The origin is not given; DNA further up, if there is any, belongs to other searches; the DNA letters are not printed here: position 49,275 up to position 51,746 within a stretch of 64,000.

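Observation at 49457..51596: Entire A and T domains encoded by one 2.14-kb intron-free exon, flanked by small spliced exons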

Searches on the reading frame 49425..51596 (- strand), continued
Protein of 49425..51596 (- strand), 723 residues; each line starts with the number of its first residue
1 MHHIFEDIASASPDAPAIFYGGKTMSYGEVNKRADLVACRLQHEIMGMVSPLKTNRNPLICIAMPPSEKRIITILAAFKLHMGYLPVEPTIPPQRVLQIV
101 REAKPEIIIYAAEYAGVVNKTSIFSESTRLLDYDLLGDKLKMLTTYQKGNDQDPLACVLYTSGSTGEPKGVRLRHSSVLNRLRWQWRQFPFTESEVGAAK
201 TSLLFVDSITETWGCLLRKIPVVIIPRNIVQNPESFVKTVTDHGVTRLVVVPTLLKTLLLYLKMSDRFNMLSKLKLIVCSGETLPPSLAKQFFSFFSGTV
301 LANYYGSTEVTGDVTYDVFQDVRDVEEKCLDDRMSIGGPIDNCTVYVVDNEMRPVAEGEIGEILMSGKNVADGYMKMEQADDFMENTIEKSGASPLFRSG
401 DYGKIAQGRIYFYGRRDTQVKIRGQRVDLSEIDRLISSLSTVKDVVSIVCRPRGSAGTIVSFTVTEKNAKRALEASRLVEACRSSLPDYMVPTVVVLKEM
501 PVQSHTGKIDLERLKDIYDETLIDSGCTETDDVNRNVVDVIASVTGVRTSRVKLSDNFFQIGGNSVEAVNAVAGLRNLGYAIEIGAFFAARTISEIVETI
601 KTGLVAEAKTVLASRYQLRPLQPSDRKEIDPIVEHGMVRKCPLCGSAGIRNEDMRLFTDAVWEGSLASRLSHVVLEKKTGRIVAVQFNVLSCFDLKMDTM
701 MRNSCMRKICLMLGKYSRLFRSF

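Call 63: list_cluster_members(proteins=[P0250, P0121, P0122, P0125, P0127, P0192, P0016, P0006, P0014, P0013])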
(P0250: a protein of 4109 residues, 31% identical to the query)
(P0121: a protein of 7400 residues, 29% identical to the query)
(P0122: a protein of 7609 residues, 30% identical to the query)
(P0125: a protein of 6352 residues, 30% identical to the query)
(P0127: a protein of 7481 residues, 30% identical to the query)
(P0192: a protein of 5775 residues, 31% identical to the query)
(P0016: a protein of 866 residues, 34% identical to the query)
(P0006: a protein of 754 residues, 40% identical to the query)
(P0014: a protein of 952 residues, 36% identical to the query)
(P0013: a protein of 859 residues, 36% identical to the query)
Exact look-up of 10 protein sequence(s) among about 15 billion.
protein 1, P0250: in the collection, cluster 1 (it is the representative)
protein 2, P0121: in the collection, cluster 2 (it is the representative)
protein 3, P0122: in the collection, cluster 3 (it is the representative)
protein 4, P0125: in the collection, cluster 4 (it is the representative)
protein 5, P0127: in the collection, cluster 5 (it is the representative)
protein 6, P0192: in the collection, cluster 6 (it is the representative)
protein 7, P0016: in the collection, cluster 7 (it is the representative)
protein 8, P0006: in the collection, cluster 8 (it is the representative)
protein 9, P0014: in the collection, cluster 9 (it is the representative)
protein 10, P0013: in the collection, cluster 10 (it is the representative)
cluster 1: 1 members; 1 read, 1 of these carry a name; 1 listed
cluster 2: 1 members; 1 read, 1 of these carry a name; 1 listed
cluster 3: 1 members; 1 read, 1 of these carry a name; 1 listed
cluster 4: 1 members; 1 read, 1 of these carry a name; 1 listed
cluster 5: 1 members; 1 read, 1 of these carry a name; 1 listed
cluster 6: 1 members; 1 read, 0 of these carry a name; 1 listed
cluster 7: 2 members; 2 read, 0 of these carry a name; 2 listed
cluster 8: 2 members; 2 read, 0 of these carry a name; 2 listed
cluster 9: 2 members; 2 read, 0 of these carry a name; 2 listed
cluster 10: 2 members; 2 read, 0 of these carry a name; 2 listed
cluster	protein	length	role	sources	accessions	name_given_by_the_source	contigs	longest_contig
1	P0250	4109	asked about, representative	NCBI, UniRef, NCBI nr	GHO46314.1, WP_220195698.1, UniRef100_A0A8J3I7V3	non-ribosomal peptide synthetase [Ktedonospora formicarum] | Carrier domain-containing protein n=1 Tax=Ktedonospora formicarum TaxID=2778364 ...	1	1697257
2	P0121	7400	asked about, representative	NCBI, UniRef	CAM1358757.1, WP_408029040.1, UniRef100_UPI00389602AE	non-ribosomal peptide synthase/polyketide synthase [Tenacibaculum xiamenense] | non-ribosomal peptide synthase/polyketide synthase n=1 Tax=Tenacibaculum xiamenense ...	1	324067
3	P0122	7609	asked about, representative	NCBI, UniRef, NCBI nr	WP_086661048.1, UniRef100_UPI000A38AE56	non-ribosomal peptide synthetase [Lentzea kentuckyensis] | non-ribosomal peptide synthetase n=1 Tax=Lentzea kentuckyensis TaxID=360086 ...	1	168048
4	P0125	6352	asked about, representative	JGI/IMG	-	amino acid adenylation domain-containing protein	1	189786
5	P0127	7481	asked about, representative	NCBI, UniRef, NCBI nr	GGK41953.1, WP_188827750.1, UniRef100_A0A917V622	non-ribosomal peptide synthetase [Nocardia camponoti] | Carrier domain-containing protein n=1 Tax=Nocardia camponoti TaxID=1616106 ... | non-ribosomal peptide synthase/polyketide synthase [Nocardia camponoti]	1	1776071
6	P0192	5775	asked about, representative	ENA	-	-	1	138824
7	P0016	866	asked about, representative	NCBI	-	-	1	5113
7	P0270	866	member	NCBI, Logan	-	-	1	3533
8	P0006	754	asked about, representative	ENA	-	-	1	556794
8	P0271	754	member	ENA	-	-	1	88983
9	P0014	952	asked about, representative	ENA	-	-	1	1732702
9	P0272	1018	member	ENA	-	-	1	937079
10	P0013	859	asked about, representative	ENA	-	-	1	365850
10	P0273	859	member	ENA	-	-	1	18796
